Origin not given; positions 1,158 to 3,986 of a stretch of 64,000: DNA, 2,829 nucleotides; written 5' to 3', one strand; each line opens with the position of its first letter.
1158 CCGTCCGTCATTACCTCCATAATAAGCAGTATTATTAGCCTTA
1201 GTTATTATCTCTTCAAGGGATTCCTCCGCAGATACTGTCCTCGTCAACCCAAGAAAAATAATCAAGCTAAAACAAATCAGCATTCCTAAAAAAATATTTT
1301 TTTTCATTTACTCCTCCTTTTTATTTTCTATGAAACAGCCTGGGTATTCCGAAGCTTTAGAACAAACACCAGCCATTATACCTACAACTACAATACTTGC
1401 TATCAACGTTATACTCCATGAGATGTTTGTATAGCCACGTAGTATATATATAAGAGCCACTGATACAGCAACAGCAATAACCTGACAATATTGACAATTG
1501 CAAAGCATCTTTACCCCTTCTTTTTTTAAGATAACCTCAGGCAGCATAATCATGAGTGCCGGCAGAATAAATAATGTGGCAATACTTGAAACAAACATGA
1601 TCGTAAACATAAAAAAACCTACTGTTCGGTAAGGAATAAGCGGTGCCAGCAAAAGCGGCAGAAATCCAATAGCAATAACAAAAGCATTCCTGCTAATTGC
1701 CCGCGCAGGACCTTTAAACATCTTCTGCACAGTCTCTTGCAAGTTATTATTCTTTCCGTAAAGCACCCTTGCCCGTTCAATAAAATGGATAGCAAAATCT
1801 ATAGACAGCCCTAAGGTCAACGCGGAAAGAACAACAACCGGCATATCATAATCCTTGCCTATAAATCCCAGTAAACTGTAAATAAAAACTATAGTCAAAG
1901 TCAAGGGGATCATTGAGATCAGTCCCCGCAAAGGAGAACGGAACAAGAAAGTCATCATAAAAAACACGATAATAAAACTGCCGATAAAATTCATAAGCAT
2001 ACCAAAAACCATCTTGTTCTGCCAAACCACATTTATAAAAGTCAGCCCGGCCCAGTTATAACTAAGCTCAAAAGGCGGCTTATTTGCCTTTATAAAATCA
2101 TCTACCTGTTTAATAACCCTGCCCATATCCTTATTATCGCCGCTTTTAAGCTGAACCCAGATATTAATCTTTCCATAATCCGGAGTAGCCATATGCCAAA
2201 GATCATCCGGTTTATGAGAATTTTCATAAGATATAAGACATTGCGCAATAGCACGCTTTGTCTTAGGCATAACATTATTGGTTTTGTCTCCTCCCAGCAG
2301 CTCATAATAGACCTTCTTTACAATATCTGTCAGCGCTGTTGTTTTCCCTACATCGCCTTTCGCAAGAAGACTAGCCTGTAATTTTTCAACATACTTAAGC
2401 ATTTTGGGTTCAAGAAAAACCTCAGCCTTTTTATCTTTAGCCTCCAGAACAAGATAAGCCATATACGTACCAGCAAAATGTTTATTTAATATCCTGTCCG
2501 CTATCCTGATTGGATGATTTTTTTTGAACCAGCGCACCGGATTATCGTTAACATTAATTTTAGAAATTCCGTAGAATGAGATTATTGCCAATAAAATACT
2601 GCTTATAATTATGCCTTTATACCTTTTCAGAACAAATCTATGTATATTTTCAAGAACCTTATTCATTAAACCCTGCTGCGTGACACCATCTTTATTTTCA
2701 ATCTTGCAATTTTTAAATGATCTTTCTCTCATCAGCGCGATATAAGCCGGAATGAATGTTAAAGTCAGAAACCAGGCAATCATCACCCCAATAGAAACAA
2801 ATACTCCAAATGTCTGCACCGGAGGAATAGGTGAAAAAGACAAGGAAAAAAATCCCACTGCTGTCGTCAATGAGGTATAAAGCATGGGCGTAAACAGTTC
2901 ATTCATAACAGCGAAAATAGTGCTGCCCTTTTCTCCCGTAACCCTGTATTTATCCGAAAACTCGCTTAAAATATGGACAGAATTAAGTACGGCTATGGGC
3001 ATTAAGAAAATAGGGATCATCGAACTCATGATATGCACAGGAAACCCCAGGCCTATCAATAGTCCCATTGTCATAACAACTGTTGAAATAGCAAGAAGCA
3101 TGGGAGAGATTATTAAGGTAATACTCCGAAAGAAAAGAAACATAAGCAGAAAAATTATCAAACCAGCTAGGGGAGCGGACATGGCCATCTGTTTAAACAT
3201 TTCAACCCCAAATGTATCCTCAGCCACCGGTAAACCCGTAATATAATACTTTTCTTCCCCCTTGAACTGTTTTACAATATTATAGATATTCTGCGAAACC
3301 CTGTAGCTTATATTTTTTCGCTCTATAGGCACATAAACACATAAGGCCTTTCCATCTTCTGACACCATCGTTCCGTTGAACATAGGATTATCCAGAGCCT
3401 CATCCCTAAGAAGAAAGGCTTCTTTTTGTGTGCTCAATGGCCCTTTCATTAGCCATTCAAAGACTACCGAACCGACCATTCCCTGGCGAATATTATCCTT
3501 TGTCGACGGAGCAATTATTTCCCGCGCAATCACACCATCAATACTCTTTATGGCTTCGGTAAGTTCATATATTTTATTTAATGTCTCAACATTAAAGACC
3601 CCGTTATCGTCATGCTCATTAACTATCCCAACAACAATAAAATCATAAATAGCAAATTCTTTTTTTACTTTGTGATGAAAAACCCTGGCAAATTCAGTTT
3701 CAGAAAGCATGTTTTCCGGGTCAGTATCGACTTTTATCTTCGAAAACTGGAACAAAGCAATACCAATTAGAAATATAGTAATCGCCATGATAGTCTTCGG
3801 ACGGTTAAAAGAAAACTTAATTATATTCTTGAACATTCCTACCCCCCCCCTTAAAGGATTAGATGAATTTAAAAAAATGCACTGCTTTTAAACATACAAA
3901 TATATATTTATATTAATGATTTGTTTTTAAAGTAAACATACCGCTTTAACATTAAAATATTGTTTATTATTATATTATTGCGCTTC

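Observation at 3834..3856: G9 homopolymer embedded in the ribosome-binding site of the MMPL/RND exporter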

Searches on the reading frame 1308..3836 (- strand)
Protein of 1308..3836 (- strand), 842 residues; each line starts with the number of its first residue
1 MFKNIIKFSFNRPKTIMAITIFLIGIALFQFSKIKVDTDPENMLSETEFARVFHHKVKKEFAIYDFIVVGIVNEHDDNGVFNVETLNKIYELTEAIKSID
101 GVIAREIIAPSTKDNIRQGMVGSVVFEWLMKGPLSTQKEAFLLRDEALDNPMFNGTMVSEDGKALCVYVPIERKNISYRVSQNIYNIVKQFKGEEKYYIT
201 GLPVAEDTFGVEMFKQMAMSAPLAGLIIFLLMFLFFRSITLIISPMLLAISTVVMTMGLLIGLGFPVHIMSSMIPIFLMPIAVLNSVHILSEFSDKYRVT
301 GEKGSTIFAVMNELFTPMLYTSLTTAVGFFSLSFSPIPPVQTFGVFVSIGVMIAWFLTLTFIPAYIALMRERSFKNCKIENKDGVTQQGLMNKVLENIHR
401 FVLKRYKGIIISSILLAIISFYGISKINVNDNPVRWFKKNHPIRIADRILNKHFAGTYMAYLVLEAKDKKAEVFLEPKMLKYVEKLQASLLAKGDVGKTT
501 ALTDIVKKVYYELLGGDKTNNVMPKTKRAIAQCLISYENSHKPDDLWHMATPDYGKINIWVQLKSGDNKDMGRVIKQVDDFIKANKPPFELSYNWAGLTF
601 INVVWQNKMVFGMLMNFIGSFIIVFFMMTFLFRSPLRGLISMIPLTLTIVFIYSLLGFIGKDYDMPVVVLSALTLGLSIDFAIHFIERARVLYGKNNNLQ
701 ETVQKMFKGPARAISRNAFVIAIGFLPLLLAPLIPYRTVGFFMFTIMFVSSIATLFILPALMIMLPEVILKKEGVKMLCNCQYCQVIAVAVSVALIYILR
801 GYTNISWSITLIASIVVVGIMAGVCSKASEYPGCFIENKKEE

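Call 6: search_protein_families(library=pfam, proteins=[window:1308-3836:-], max_evalue=0.01)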
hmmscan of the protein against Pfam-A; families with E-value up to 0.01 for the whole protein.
window:1308-3836:- (842 aa): 4 families
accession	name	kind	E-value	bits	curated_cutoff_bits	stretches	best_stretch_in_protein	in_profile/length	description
PF03176.21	MMPL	-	5.4e-34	118.1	20.5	2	147-374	70-308/333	MMPL family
PF00873.25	ACR_tran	-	2.5e-12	45.8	28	2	561-764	816-1019/1021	AcrB/AcrD/AcrF family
PF12349.14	Sterol-sensing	-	2.6e-09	37.6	22.3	1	240-373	7-140/153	Sterol-sensing domain of SREBP cleavage-activation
PF02460.24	Patched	-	2e-05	24.8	23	1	239-367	28-155/156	Patched SSD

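Call 7: find_encoding_contigs(protein=window:1308-3836:-, flank=3000, max_places=10)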
Protein window:1308-3836:- (842 aa): 9 contigs read that carry it; 4 places shown.
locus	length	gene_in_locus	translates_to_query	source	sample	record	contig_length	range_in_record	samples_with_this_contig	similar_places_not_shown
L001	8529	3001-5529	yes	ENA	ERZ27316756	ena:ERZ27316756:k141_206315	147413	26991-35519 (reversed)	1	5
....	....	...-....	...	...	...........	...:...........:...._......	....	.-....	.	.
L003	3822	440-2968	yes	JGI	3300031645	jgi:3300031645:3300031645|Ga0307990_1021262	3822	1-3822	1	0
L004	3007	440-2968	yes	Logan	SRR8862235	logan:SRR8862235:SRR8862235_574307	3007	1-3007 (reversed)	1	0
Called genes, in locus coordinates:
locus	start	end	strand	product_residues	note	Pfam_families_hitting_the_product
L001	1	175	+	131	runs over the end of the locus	PF01880:Desulfoferrodox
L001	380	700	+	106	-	PF00085:Thioredoxin, PF14595:Thioredoxin_9 (weak), PF13098:Thioredoxin_2 (weak), PF13192:Thioredoxin_3 (weak), PF13905:Thioredoxin_8 (faint)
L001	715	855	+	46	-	PF00301:Rubredoxin, PF21349:RUBY_RBDX (faint)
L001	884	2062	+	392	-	PF00753:Lactamase_B, PF19583:ODP, PF00258:Flavodoxin_1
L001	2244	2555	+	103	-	-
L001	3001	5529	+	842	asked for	PF03176:MMPL, PF02460:Patched (weak), PF12349:Sterol-sensing, PF03176:MMPL, PF00873:ACR_tran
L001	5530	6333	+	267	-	PF07044:DUF1329 (faint), PF17131:TP_0789-like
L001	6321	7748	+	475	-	-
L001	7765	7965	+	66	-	PF11127:YgaP-like_TM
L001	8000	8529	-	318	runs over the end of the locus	-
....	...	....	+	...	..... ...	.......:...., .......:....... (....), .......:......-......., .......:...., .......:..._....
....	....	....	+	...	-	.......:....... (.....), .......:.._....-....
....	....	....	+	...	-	-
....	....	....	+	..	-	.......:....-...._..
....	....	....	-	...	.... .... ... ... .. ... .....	-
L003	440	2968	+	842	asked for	PF03176:MMPL, PF02460:Patched (weak), PF12349:Sterol-sensing, PF03176:MMPL, PF00873:ACR_tran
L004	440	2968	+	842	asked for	PF03176:MMPL, PF02460:Patched (weak), PF12349:Sterol-sensing, PF03176:MMPL, PF00873:ACR_tran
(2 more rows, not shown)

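Call 8: find_homologous_proteins(query=window:1308-3836:-)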
Query window:1308-3836:- (842 aa): 7362 proteins with E <= 0.001 among 8000 candidates; the best 120 are listed.
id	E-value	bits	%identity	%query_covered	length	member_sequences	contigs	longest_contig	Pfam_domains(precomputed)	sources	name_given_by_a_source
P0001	0.0e+0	1870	100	100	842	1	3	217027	PF03176.22,PF12349.15,PF02460.25,PF00873.26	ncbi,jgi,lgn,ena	-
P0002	0.0e+0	1492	78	100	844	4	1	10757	PF03176.22,PF12349.15,PF02460.25,PF00873.26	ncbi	-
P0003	0.0e+0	1483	78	100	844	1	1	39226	PF03176.22,PF12349.15,PF02460.25,PF00873.26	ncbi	ncbi:MAG: efflux RND transporter permease subunit [Candidatus Omnitrophota bacterium]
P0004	0.0e+0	1470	76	100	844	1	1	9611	PF03176.22,PF12349.15,PF02460.25,PF00873.26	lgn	-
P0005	0.0e+0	1462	76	100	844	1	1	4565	PF03176.22,PF12349.15,PF02460.25,PF00873.26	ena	-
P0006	0.0e+0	1457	76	100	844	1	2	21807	PF03176.22,PF12349.15,PF02460.25,PF00873.26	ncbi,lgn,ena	-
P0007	0.0e+0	1455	76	100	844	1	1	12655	PF03176.22,PF12349.15,PF02460.25,PF00873.26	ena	-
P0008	0.0e+0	1433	74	100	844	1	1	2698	PF03176.22,PF12349.15,PF02460.25,PF00873.26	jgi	-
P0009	0.0e+0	1414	72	100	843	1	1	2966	PF03176.22,PF12349.15,PF02460.25,PF00873.26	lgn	-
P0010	0.0e+0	1383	71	100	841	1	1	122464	PF03176.22,PF12349.15,PF02460.25,PF00873.26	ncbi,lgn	ncbi:MAG: efflux RND transporter permease subunit [Candidatus Omnitrophota bacterium]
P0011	0.0e+0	1364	70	100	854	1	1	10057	PF03176.22,PF12349.15,PF02460.25,PF00873.26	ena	-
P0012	0.0e+0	1361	71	100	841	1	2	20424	PF03176.22,PF12349.15,PF02460.25,PF00873.26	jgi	-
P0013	0.0e+0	1360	70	100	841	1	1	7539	PF03176.22,PF12349.15,PF02460.25,PF00873.26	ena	-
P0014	0.0e+0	1350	69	100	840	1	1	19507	PF03176.22,PF12349.15,PF02460.25,PF00873.26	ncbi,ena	-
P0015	0.0e+0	1347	70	99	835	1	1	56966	PF03176.22,PF12349.15,PF02460.25,PF00873.26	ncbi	ncbi:MAG: efflux RND transporter permease subunit [Candidatus Omnitrophota bacterium]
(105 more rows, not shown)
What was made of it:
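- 1308..3836 (-): MMPL/RND (HAE3-like) transporter gene, 842 aa, intact. More than 7000 homologues, mostly Omnitrophota MAGs (call 8).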

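Call 12: find_related_loci(query=A1, collection=genome_contigs, flank=3000)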
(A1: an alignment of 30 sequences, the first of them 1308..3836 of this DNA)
Query A1 (842 aa) in genome_contigs; peptide patterns used: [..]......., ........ (x = any residue, [..] = any of these).
599 stretches matched a pattern (row limit reached: there are more); 592 encode a relative of the query (tblastn E <= 1e-3); the best 80 are kept; 80 distinct loci.
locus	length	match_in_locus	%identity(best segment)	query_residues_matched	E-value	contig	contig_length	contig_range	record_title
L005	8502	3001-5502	78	1-834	0e+0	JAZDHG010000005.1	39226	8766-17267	MAG: Candidatus Omnitrophota bacterium isolate MEGAHIT-group-0.309 k141_13848102, whole genome shotgun sequence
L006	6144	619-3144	76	1-842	0e+0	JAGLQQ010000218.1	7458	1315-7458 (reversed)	MAG: Candidatus Omnitrophota bacterium isolate RS_8_62 ROV157_8.bin.62.fa_218, whole genome shotgun sequence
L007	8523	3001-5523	69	1-841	0e+0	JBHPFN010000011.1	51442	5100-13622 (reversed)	Candidatus Omnitrophota bacterium isolate SAG AM-311-J20 NODE_11_length_51442_cov_32.687353, whole genome shotgun sequen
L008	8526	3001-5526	70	1-840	0e+0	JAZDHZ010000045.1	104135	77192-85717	MAG: Candidatus Omnitrophota bacterium isolate MEGAHIT-group-0.379 k141_15898155, whole genome shotgun sequence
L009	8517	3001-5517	68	1-837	0e+0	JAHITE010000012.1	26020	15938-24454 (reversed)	MAG: Candidatus Omnitrophota bacterium isolate MM_PC_MetaG.mb.2 MM_PC_MetaG.mb.2_k141_282140, whole genome shotgun seque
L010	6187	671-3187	65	1-841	0e+0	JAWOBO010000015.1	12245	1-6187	MAG: Candidatus Omnitrophota bacterium isolate BLK3-3.bin.157 k191_2902838, whole genome shotgun sequence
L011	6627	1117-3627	61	1-842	0e+0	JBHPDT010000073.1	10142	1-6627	Candidatus Omnitrophota bacterium isolate SAG AM-311-C11 NODE_73_length_10142_cov_24.279667, whole genome shotgun sequen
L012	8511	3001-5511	62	1-839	0e+0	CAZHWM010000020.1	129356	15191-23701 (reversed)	MAG TPA_asm: uncultured Planctomycetales bacterium isolate binchicken_co219_440 genome assembly, contig: k141_726601, wh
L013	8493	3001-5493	59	1-834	0e+0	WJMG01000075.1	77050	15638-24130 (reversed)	MAG: Candidatus Omnitrophota bacterium isolate Bin_214 k141_3996797, whole genome shotgun sequence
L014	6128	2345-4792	61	1-818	0e+0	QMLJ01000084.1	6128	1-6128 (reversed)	MAG: Deltaproteobacteria bacterium isolate B14_G9 B14_Guay9_scaffold_22419, whole genome shotgun sequence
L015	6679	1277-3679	60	3-807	0e+0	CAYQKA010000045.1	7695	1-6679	MAG TPA_asm: uncultured Planctomycetia bacterium isolate SRP191223_co1_261 genome assembly, contig: NODE_12194_length_76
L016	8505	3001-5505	57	1-838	0e+0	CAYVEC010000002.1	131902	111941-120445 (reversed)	MAG TPA_asm: uncultured Planctomycetales bacterium isolate SRP263991_co7_332 genome assembly, contig: NODE_66_length_131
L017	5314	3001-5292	63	1-774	0e+0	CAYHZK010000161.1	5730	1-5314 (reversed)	MAG TPA_asm: uncultured Planctomycetales bacterium isolate ERP119705_co15_651 genome assembly, contig: NODE_18455_length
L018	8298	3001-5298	62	3-770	0e+0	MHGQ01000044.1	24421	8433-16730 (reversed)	MAG: Omnitrophica WOR_2 bacterium RIFCSPHIGHO2_02_FULL_50_17 rifcsphigho2_02_scaffold_3138, whole genome shotgun sequenc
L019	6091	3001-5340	62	1-776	0e+0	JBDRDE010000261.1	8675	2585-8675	MAG: Candidatus Omnitrophota bacterium isolate MEGAHIT-group-1.234 k141_3418585, whole genome shotgun sequence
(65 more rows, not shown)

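Call 35: search_protein_families(library=ncbifam, proteins=[window:1308-3836:-, L005:2708-3016:+, L005:2391-2618:+, L005:1873-2355:+, L001:6321-7748:+], max_evalue=0.001)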
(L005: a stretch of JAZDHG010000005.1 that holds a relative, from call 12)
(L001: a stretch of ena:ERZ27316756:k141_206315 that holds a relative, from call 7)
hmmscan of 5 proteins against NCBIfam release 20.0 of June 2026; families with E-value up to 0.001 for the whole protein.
window:1308-3836:- (842 aa): 9 families
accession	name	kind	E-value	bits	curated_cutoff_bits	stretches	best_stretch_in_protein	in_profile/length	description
TIGR00921.1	2A067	subfamily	3.8e-63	213.7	351.9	1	11-763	2-732/733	hydrophobe/amphiphile efflux-3 (HAE3) family transporter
TIGR00833.1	actII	subfamily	3.8e-43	147.9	874.7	2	148-505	101-458/910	MMPL family RND transporter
TIGR03480.1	HpnN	hypoth_equivalog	1.9e-27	95.6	751.85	2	212-469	266-512/862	hopanoid biosynthesis associated RND transporter like protein HpnN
NF000282.2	RND_permease_1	subfamily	2.9e-07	28.8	1250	1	569-765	834-1027/1029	multidrug efflux RND transporter permease subunit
NF052374.1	HopndTporHpnN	equivalog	1.5e-06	26.6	1100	1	199-434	256-479/858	hopanoid transporter HpnN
TIGR00914.1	2A0601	subfamily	3e-06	25.3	701.45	1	213-376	876-1042/1051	CusA/CzcA family heavy metal efflux RND transporter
TIGR01129.1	secD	equivalog_domain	9.9e-06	24.9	244.4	1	616-714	254-349/397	protein translocase subunit SecD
NF009583.0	PRK13024.1-3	subfamily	0.00028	19.1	721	0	210-429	274-486/755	protein translocase subunit SecDF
TIGR00916.1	2A0604s01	subfamily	0.0004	20.1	148.6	1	198-356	71-228/231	SecD/SecF family protein translocase subunit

L005:2708-3016:+ (102 aa): 9 families
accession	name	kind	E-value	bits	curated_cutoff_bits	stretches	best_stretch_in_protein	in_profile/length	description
NF033788.1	HTH_metalloreg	subfamily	4.9e-22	77.5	55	1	10-83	2-76/77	metalloregulator ArsR/SmtB family transcription factor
NF052532.1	TransRegPagRBaca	equivalog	2.3e-19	69.3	170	1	5-88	13-96/99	transcriptional repressor PagR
NF040642.1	sulf_sens_BigR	equivalog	8.5e-14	51.4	155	1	5-87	6-88/95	sulfite-sensing transcriptional repressor BigR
NF045707.1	Dbac_1936_reg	equivalog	4.8e-13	49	115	1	4-89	2-87/99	ArsR/SmtB-type metalloregulator TsoR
NF033789.1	repress_SdpR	subfamily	5.8e-12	45.4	100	1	13-77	2-66/79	autorepressor SdpR family transcription factor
NF041413.1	ArsR_Rv2640c_fam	equivalog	3.4e-10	40.3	155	1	5-86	28-111/118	Rv2640c family ArsR-like transcriptional regulator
NF047906.1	CdPbTransRegCmtR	equivalog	1e-06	28.6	150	1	3-87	5-89/104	Cd(II)/Pb(II)-sensing metalloregulatory transcriptional regulator CmtR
NF053755.1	MsvR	equivalog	5.7e-06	26.2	220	1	11-66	5-60/236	transcriptional factor MsvR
NF007528.0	PRK10141.1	subfamily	6e-06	26.1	97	1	11-76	8-74/117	metalloregulator ArsR/SmtB family transcription factor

L005:2391-2618:+ (75 aa): 23 families
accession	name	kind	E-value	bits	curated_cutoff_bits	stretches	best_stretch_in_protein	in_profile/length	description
TIGR02196.1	GlrX_YruB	hypoth_equivalog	9.2e-30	103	88.55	1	3-75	2-74/74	glutaredoxin-like protein, YruB-family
NF041212.1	Uxx_star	subfamily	1.1e-20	73.7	66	1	3-67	1-66/70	Uxx-star family glutaredoxin-like (seleno)protein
TIGR02181.1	GRX_bact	equivalog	5.7e-18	64.9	90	1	3-67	1-66/80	glutaredoxin 3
NF007923.0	PRK10638.1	equivalog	6.9e-18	64.5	129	1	2-67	3-68/83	glutaredoxin 3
TIGR02194.1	GlrX_NrdH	subfamily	2e-15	56.7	85.75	1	3-73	1-71/72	glutaredoxin-like protein NrdH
NF041114.2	gluta_UXX_star_1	equivalog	2.6e-14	53.2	72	1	3-66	1-65/70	UXX-star selenoprotein family 1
NF041211.1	gluta_UXX_star_2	equivalog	7e-14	51.6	100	1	5-66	3-65/71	UXX-star (seleno)protein family 2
TIGR02200.1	GlrX_actino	hypoth_equivalog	2.5e-13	50.2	89.5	1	3-59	2-59/77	mycoredoxin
TIGR02190.1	GlrX-dom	hypoth_equivalog_domain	1.2e-12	47.6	99.3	1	2-67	9-73/79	glutaredoxin-family domain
NF045501.1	HUGP_GUXX-star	exception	1.9e-11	43.9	325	1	3-65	167-230/236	HUGP/GUXX-star fusion selenoprotein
NF047338.1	gluta_UXX_star_3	exception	8.7e-11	41.7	97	1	3-61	1-60/70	UXX-star (seleno)protein family 3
TIGR02180.1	GRX_euk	equivalog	4e-09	36.6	87.25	1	3-67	1-70/84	glutaredoxin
TIGR00411.1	redox_disulf_1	equivalog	1.8e-08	34.3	92.75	1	2-61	2-63/82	MJ0307 family thioredoxin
TIGR02187.2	PDO_seleno_TRX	equivalog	8.4e-08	31.8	185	1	2-61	131-191/209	protein disulfide oxidoreductase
NF008401.0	PRK11200.1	equivalog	3e-07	30.5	84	1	1-67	1-74/87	GrxA family glutaredoxin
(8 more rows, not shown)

L005:1873-2355:+ (160 aa): 1 family
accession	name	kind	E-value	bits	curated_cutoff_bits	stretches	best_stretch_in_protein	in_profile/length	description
NF058679.1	EncB_fam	subfamily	0.00031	20.7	90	0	107-154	24-72/117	encapsulin nanocompartment ferritin-likeEncB family encapsulin nanocompartment ferritin-like cargo protein cargo protein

L001:6321-7748:+ (475 aa): 0 families
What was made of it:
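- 1308..3836 (-): Pfam MMPL 5e-34; NCBIfam TIGR00921 HAE3 at 3.8e-63, below that model's cutoff (calls 6, 35).
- On MMPL / RND (HAE3-like) transporter (the gene served by the tract): NCBIfam HAE3 TIGR00921 scores 214 bits, below its subfamily cutoff of 352 (call 35).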

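Call 39: list_cluster_members(proteins=[P0001])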
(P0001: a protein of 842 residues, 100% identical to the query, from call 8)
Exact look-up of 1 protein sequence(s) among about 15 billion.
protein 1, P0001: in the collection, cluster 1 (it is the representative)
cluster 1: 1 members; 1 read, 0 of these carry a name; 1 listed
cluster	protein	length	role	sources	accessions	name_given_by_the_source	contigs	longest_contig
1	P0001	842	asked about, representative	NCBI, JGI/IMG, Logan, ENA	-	-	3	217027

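Call 41: find_encoding_contigs(protein=P0002, flank=1200, max_places=3)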
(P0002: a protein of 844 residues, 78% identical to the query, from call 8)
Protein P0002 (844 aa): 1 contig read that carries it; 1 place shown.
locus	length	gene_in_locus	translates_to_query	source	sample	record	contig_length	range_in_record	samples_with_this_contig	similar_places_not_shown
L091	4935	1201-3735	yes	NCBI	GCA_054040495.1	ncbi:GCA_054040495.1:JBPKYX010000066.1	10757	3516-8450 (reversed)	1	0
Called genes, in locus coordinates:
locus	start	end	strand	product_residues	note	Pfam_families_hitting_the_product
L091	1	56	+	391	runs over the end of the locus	PF00753:Lactamase_B, PF19583:ODP, PF00258:Flavodoxin_1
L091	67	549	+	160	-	PF02915:Rubrerythrin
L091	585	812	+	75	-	PF00462:Glutaredoxin, PF13192:Thioredoxin_3 (weak), PF13417:GST_N_3 (weak), PF13409:GST_N_2 (weak)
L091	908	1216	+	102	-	PF01022:HTH_5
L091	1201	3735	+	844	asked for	PF03176:MMPL, PF02460:Patched, PF12349:Sterol-sensing, PF03176:MMPL, PF00873:ACR_tran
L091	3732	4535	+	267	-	PF07044:DUF1329 (weak), PF17131:TP_0789-like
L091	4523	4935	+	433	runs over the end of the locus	-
